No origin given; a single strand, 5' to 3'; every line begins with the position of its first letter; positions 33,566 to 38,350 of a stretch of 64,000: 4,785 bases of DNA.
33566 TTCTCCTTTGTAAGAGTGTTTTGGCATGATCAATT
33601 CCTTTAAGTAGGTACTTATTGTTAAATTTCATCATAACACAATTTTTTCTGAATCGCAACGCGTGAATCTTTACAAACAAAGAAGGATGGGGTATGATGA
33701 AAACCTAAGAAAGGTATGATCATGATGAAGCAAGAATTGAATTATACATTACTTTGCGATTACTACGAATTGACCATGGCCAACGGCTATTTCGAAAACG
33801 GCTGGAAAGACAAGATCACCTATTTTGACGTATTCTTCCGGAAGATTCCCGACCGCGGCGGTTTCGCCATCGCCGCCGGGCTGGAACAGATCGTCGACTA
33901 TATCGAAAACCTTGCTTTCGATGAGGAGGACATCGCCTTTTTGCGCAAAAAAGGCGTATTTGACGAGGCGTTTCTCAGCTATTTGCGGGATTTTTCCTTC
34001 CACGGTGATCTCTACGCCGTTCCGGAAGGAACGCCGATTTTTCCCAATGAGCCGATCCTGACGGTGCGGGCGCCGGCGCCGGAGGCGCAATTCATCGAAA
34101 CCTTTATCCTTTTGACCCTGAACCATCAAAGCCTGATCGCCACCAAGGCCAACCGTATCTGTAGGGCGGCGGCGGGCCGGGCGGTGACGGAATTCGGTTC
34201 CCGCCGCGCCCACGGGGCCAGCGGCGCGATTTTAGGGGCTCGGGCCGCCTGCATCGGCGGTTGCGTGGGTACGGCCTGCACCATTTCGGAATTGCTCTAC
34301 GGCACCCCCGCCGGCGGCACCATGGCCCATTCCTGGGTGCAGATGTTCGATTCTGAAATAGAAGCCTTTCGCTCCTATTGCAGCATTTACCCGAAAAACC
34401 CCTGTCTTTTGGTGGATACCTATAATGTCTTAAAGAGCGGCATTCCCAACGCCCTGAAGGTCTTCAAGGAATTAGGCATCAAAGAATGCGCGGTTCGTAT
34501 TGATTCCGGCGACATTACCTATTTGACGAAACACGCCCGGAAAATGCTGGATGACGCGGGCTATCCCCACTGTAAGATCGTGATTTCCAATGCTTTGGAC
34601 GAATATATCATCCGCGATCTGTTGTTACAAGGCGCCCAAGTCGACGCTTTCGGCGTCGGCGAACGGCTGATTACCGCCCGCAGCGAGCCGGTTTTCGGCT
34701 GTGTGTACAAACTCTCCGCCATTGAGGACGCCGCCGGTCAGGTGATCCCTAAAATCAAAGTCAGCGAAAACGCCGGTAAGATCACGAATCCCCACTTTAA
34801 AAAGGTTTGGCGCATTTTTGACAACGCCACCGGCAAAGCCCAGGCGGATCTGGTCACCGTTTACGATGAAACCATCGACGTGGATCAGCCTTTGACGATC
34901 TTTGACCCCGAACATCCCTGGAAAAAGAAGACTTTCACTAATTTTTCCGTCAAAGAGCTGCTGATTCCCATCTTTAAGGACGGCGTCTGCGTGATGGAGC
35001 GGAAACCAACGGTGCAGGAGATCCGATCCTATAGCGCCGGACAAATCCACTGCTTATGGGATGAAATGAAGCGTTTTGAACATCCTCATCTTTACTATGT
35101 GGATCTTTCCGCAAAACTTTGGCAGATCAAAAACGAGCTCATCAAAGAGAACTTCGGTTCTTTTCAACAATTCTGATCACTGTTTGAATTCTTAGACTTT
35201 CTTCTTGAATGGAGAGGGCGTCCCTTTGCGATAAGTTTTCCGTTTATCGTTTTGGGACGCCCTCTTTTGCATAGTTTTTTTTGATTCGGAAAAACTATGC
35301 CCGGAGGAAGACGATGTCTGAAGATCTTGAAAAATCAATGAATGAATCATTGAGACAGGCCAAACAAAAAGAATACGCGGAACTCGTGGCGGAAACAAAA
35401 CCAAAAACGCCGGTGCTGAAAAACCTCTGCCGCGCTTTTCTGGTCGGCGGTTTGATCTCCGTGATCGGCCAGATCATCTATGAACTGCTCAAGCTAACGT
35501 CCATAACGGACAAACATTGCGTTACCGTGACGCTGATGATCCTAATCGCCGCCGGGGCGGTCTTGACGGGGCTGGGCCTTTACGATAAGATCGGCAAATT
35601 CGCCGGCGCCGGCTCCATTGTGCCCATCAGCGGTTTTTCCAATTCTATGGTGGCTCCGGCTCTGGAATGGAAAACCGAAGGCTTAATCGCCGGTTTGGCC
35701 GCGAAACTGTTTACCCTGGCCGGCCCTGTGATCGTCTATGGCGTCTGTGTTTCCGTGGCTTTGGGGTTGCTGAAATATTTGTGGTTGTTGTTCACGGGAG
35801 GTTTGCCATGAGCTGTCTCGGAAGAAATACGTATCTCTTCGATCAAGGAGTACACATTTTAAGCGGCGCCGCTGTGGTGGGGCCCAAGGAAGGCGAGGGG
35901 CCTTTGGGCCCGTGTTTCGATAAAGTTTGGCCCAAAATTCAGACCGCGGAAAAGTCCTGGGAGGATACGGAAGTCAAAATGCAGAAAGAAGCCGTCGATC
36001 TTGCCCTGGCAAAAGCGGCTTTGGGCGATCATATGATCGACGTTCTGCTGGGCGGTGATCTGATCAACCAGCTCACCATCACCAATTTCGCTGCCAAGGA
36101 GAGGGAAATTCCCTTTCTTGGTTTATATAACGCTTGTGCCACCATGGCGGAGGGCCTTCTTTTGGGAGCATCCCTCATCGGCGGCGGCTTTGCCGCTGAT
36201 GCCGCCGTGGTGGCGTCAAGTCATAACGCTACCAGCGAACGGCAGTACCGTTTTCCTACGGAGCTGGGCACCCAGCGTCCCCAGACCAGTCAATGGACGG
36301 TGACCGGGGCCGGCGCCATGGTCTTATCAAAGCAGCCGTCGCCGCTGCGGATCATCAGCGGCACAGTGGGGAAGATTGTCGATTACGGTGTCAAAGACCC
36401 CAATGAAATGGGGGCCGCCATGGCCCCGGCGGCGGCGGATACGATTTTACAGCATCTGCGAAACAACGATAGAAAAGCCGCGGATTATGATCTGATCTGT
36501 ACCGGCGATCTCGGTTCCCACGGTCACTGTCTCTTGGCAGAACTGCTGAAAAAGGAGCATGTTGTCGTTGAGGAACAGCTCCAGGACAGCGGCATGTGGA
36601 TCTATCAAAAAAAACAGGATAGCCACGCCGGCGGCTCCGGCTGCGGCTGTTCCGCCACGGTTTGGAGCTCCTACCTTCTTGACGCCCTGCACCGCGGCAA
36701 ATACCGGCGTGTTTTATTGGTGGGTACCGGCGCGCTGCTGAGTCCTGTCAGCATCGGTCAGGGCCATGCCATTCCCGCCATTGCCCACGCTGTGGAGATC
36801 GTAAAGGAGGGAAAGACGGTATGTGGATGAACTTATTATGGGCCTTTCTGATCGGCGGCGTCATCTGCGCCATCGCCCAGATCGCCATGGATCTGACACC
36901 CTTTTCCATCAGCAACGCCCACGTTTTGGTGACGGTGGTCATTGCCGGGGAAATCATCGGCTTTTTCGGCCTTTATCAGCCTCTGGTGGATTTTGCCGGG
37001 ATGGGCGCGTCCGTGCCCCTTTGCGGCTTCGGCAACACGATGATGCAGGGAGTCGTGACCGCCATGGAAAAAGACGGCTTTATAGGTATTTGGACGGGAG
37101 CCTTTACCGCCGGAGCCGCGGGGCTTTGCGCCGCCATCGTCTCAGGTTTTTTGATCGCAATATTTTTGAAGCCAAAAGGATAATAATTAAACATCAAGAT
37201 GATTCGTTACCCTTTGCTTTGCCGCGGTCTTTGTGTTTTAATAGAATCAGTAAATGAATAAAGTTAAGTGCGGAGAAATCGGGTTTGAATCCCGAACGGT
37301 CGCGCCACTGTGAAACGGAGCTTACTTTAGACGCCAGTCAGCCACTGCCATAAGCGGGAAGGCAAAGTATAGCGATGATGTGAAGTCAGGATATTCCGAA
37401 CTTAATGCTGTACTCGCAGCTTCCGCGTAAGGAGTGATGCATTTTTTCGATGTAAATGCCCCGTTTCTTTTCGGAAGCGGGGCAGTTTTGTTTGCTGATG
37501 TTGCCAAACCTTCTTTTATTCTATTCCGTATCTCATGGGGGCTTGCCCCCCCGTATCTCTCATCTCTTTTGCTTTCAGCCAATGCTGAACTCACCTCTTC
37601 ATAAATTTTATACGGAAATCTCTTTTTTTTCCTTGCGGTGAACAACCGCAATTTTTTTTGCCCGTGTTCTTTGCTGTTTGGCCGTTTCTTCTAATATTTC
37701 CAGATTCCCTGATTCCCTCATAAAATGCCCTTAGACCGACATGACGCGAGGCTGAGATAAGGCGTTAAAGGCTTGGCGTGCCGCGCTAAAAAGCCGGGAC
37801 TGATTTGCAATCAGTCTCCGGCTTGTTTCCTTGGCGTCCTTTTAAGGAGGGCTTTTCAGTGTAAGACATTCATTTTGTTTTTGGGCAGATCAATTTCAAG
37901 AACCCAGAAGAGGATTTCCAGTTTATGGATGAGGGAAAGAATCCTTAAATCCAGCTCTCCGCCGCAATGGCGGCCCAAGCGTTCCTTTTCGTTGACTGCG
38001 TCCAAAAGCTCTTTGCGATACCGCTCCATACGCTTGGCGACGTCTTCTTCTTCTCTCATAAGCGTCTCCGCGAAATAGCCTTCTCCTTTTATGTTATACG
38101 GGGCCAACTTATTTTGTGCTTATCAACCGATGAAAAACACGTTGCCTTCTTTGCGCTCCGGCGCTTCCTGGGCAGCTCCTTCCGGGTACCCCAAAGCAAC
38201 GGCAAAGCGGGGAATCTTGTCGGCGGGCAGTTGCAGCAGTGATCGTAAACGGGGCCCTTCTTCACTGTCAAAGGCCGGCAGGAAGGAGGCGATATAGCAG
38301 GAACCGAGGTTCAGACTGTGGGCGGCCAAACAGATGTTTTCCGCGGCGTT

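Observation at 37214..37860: Orphan cobalamin riboswitch pointed at convergently transcribed genes, with no downstream CDS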

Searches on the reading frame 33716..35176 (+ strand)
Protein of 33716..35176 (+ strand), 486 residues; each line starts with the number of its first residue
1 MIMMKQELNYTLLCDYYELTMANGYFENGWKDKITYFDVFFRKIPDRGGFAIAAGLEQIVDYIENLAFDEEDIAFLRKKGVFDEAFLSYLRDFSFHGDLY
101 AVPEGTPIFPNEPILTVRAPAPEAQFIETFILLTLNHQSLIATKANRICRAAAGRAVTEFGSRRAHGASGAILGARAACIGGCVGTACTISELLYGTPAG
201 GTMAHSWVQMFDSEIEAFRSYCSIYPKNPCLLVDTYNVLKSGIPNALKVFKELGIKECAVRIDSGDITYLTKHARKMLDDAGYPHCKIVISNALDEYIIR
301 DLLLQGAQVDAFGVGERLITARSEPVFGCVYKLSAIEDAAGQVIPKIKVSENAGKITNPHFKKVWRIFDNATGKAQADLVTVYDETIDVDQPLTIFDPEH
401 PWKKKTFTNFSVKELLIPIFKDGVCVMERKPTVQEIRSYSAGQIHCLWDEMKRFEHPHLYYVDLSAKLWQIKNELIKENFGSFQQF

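Call 7: search_protein_families(library=pfam, proteins=[window:33716-35176:+], max_evalue=0.01)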
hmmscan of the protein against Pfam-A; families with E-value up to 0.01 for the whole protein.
window:33716-35176:+ (486 aa): 4 families
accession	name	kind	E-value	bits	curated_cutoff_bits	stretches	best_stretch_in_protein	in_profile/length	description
PF17767.7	NAPRTase_N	-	4e-35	121.3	32.6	1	12-136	1-125/125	Nicotinate phosphoribosyltransferase (NAPRTase) N-terminal domain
PF17956.6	NAPRTase_C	-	1.2e-34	119.5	23.3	1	362-472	2-111/111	Nicotinate phosphoribosyltransferase C-terminal domain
PF02749.22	QRPTase_N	-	0.00021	21.9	27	1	98-139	42-82/82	Quinolinate phosphoribosyl transferase, N-terminal domain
PF04095.22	NAPRTase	-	0.0026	18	20.8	0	157-337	3-197/239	Nicotinate phosphoribosyltransferase (NAPRTase) family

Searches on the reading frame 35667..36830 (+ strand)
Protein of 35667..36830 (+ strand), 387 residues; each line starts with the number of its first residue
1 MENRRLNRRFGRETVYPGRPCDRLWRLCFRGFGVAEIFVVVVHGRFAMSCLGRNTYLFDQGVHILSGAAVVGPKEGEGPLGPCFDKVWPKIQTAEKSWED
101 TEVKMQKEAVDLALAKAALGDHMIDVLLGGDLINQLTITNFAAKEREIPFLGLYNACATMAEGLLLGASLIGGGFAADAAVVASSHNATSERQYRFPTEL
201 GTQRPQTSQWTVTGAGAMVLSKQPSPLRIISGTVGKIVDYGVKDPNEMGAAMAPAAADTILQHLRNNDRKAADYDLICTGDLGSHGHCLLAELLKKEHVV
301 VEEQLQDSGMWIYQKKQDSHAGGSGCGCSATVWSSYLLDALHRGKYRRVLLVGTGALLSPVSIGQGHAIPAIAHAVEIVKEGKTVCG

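Call 7: search_protein_families(library=pfam, proteins=[window:35667-36830:+], max_evalue=0.01)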
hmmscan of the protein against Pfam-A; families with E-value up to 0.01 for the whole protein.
window:35667-36830:+ (387 aa): 1 family
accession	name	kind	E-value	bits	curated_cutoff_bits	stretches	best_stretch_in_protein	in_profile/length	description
PF07451.17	SpoVAD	-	1.9e-132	441.4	22.1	1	52-378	1-328/329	Stage V sporulation protein AD (SpoVAD)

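Call 11: find_related_loci(query=window:35808-36827:+, collection=genome_contigs, flank=8000)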
Query seq(340 aa) (340 aa) in genome_contigs; peptide patterns used: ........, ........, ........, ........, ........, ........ (x = any residue, [..] = any of these).
182 stretches matched a pattern; 101 encode a relative of the query (tblastn E <= 1e-3); the best 80 are kept; 80 distinct loci.
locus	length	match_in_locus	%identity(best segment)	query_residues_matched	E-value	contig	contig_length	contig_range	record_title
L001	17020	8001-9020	96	1-340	0e+0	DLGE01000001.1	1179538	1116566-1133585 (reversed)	MAG TPA_asm: Peptococcaceae bacterium UBA7702 UBA7702_contig_182, whole genome shotgun sequence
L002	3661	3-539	93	162-340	7e-106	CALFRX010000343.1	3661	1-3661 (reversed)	MAG TPA_asm: uncultured Peptococcaceae bacterium isolate SRR1562003_bin.66_CONCOCT_v1.1_MAG genome assembly, contig: ERZ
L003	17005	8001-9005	71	1-335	5e-146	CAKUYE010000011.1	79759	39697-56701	MAG: uncultured Firmicutes bacterium isolate REFINED_METABAT215_TOP10_CONTIGS_1500_ASSEMBLY_K77_MERGED__Hadza_PheChl_Fib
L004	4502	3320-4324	46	6-340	2e-98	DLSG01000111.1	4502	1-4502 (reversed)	MAG TPA_asm: Christensenella sp. UBA7868 UBA7868_contig_162, whole genome shotgun sequence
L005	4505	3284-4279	46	1-331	8e-97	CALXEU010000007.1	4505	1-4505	MAG: uncultured Clostridia bacterium isolate E03__bin191 genome assembly, contig: E03__k127_5743184, whole genome shotgu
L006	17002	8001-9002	47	1-331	2e-95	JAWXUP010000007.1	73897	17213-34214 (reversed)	MAG: Clostridia bacterium isolate FM_52_G117_V NODE_122_length_73898_cov_3.727178, whole genome shotgun sequence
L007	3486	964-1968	45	6-340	6e-97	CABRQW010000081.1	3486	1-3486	MAG TPA_asm: uncultured Catabacter sp. isolate MGYG-HGUT-01845 genome assembly, contig: GUT_GENOME112053_81, whole genom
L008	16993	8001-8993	48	1-331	4e-95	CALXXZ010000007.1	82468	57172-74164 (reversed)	MAG: uncultured Clostridia bacterium isolate BRZ_QS__bin15 genome assembly, contig: BRZ_QS__NODE_219_length_82468_cov_10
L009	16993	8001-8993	47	1-331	1e-94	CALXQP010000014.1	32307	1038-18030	MAG: uncultured Clostridia bacterium isolate E14__bin256 genome assembly, contig: E14__k127_4856319, whole genome shotgu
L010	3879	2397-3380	46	4-331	7e-95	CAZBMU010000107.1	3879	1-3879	MAG TPA_asm: uncultured Clostridium sp. isolate SRP278969_co2_150 genome assembly, contig: NODE_38535_length_3879_cov_14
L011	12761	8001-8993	47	1-331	8e-94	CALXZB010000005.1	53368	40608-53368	MAG: uncultured Clostridia bacterium isolate BRZ_S__bin86 genome assembly, contig: BRZ_S__NODE_1036_length_53368_cov_8.0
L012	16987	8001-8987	48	4-331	9e-94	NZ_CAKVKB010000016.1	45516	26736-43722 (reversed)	MAG: uncultured Clostridium sp. isolate REFINED_METABAT215_TOP10_CONTIGS_1500_ASSEMBLY_K77_MERGED__Hadza_MoBio_hadza-E-H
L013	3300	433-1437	49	5-340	4e-95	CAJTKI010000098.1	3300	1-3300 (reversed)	MAG TPA_asm: uncultured Christensenella sp. isolate MGBC101980 genome assembly, contig: MGBC101980.98, whole genome shot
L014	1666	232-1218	47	4-331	4e-99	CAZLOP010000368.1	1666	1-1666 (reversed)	MAG TPA_asm: uncultured Clostridium sp. isolate SRP313737_co1_94 genome assembly, contig: NODE_78286_length_1666_cov_3.7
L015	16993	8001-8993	47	1-331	5e-93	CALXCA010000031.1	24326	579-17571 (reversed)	MAG: uncultured Clostridia bacterium isolate BRZ_ER__bin71 genome assembly, contig: BRZ_ER__NODE_2636_length_24326_cov_1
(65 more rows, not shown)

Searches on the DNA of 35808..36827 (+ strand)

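Call 12: search_rna_families(sources=[L001, L002, L003, L066, L006, L008, L012, L017, L042], threshold=gathering)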
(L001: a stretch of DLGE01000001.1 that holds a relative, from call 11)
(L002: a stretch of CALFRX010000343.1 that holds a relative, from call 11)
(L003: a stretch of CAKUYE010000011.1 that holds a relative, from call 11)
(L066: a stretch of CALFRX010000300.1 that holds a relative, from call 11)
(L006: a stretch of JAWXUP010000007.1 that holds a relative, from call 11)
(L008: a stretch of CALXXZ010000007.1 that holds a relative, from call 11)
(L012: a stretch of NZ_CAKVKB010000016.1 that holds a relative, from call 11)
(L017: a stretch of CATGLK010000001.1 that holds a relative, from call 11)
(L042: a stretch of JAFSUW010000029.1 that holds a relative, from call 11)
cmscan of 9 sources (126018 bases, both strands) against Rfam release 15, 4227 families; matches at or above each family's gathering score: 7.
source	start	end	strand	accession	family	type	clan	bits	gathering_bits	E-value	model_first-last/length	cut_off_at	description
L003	11132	11204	+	RF00005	tRNA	Gene; tRNA;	CL00001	67.5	29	3e-12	1-71/71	no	tRNA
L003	11369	11439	+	RF00005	tRNA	Gene; tRNA;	CL00001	61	29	1.8e-10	1-71/71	no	tRNA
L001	9470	9587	+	RF00174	Cobalamin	Cis-reg; riboswitch;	CL00101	60.2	31.5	4.1e-12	49-166/189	no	Cobalamin riboswitch aptamer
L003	9406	9618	+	RF00174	Cobalamin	Cis-reg; riboswitch;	CL00101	60.1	31.5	4.2e-12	1-189/189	no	Cobalamin riboswitch aptamer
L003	11213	11286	+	RF00005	tRNA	Gene; tRNA;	CL00001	59.7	29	4.2e-10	1-71/71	no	tRNA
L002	928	1129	+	RF00174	Cobalamin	Cis-reg; riboswitch;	CL00101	59.4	31.5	6.7e-12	1-189/189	no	Cobalamin riboswitch aptamer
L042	9055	9194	+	RF01731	TwoAYGGAY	Cis-reg;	CL00106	48.4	43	0.00016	1-168/168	no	TwoAYGGAY RNA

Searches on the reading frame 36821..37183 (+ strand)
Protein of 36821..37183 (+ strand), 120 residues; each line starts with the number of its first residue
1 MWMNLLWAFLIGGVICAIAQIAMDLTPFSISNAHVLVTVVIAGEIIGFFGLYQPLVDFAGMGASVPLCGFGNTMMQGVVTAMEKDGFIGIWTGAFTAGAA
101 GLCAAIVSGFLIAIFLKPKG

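Call 7: search_protein_families(library=pfam, proteins=[window:36821-37183:+], max_evalue=0.01)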
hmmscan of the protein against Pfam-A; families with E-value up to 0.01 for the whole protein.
window:36821-37183:+ (120 aa): 1 family
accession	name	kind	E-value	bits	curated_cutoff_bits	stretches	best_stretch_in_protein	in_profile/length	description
PF03862.18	SpoVAC_SpoVAEB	-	2.6e-31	108.8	25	1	4-114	1-116/117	SpoVAC/SpoVAEB sporulation membrane protein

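Call 9: find_encoding_contigs(protein=window:36821-37183:+, flank=6000, max_places=10)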
Protein window:36821-37183:+ (120 aa): no gene with exactly this product is on record in the collection.

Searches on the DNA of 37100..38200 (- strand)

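Call 6: search_rna_families(source=window, start=37100, end=38200, threshold=evalue, max_evalue=10, show_alignments=2)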
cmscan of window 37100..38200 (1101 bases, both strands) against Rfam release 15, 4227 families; matches with E-value up to 10: 4.
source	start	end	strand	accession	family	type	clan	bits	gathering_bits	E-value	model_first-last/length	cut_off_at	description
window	37277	37393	+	RF00174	Cobalamin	Cis-reg; riboswitch;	CL00101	56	31.5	5.5e-13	49-166/189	no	Cobalamin riboswitch aptamer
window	37601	37686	+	RF02650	CncR1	Gene; sRNA;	-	17.3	76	0.25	1-213/213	no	Cag non-coding RNA1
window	37419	37496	+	RF04177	BTnc201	Gene; sRNA;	-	16.9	105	5.4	1-99/99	no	Bacteroides sRNA BTnc201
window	37452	37499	-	RF02617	SSRC10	Gene; sRNA;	-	16.5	56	3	1-113/113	no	Streptococcus sRNA 10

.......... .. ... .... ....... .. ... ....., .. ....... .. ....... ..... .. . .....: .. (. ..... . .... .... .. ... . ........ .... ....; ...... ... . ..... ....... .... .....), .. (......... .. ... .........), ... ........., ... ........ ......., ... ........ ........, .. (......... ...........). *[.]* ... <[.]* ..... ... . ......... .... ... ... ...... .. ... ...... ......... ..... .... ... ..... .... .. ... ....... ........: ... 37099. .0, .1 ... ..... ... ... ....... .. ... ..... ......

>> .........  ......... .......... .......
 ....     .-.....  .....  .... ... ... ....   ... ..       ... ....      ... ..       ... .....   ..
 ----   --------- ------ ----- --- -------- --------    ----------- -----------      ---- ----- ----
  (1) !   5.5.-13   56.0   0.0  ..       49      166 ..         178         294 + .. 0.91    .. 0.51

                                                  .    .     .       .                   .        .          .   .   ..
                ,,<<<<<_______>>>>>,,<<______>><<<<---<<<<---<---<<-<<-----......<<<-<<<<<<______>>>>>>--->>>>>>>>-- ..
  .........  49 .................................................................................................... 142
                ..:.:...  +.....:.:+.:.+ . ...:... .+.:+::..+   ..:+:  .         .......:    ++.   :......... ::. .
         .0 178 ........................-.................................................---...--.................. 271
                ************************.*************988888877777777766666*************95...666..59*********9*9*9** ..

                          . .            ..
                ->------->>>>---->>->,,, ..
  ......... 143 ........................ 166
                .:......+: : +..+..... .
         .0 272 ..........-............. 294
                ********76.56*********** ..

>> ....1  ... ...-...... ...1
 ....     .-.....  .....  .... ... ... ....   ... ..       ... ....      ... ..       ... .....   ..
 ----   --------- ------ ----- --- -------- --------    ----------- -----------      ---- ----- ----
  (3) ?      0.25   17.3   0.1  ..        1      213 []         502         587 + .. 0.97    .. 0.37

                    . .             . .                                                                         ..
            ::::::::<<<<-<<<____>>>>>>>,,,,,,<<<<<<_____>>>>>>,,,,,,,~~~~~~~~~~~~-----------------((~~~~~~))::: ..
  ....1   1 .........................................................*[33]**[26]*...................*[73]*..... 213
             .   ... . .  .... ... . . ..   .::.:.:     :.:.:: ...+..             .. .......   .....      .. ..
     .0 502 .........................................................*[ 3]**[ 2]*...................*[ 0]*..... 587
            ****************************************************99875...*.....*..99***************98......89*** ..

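Call 26: search_rna_families(sources=[L081, L082, L083, L084, L085, L086, L087, L088, L089], threshold=gathering)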
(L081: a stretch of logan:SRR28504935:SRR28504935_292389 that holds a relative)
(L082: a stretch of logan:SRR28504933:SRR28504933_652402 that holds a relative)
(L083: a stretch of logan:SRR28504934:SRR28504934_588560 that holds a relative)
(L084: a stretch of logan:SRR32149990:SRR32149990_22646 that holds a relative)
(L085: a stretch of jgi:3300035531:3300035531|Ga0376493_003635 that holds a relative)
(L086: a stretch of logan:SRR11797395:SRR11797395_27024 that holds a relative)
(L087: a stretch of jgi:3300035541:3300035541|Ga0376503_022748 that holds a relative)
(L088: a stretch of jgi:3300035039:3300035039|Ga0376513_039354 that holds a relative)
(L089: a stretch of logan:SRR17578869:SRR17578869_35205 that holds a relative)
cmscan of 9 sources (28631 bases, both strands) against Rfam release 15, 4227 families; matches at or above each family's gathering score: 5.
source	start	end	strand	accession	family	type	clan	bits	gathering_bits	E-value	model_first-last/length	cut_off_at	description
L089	3485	3665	-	RF00174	Cobalamin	Cis-reg; riboswitch;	CL00101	64.7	31.5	4.7e-14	1-189/189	no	Cobalamin riboswitch aptamer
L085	3530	3711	-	RF00174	Cobalamin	Cis-reg; riboswitch;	CL00101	58.5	31.5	2.8e-12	1-189/189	no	Cobalamin riboswitch aptamer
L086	3530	3711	-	RF00174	Cobalamin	Cis-reg; riboswitch;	CL00101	58.5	31.5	2.8e-12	1-189/189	no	Cobalamin riboswitch aptamer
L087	1114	1295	-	RF00174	Cobalamin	Cis-reg; riboswitch;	CL00101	58.5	31.5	2.8e-12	1-189/189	no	Cobalamin riboswitch aptamer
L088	1074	1255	-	RF00174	Cobalamin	Cis-reg; riboswitch;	CL00101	58.5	31.5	2.8e-12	1-189/189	no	Cobalamin riboswitch aptamer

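Call 38: search_rna_families(sources=[L101, L103, L104, L105, L106, L107, L108], threshold=gathering)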
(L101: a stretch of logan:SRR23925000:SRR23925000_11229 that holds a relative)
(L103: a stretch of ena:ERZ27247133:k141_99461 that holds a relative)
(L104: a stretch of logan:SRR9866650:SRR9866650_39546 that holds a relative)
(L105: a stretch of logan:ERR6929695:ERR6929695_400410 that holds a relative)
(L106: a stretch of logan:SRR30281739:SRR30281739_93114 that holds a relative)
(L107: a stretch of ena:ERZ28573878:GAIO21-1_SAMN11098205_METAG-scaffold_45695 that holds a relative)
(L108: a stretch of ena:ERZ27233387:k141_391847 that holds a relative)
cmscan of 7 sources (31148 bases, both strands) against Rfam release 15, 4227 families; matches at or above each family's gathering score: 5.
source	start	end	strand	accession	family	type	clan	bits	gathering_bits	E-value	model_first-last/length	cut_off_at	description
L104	912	1108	-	RF00174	Cobalamin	Cis-reg; riboswitch;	CL00101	74.5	31.5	8.3e-17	1-189/189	no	Cobalamin riboswitch aptamer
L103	4442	4638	-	RF00174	Cobalamin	Cis-reg; riboswitch;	CL00101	74.4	31.5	8.8e-17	1-189/189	no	Cobalamin riboswitch aptamer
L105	2401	2597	-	RF00174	Cobalamin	Cis-reg; riboswitch;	CL00101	74.4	31.5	8.8e-17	1-189/189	no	Cobalamin riboswitch aptamer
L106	1564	1776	-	RF00174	Cobalamin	Cis-reg; riboswitch;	CL00101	60.1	31.5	1e-12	1-189/189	no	Cobalamin riboswitch aptamer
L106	1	50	-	RF00005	tRNA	Gene; tRNA;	CL00001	30.7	29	0.01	1-49/71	3'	tRNA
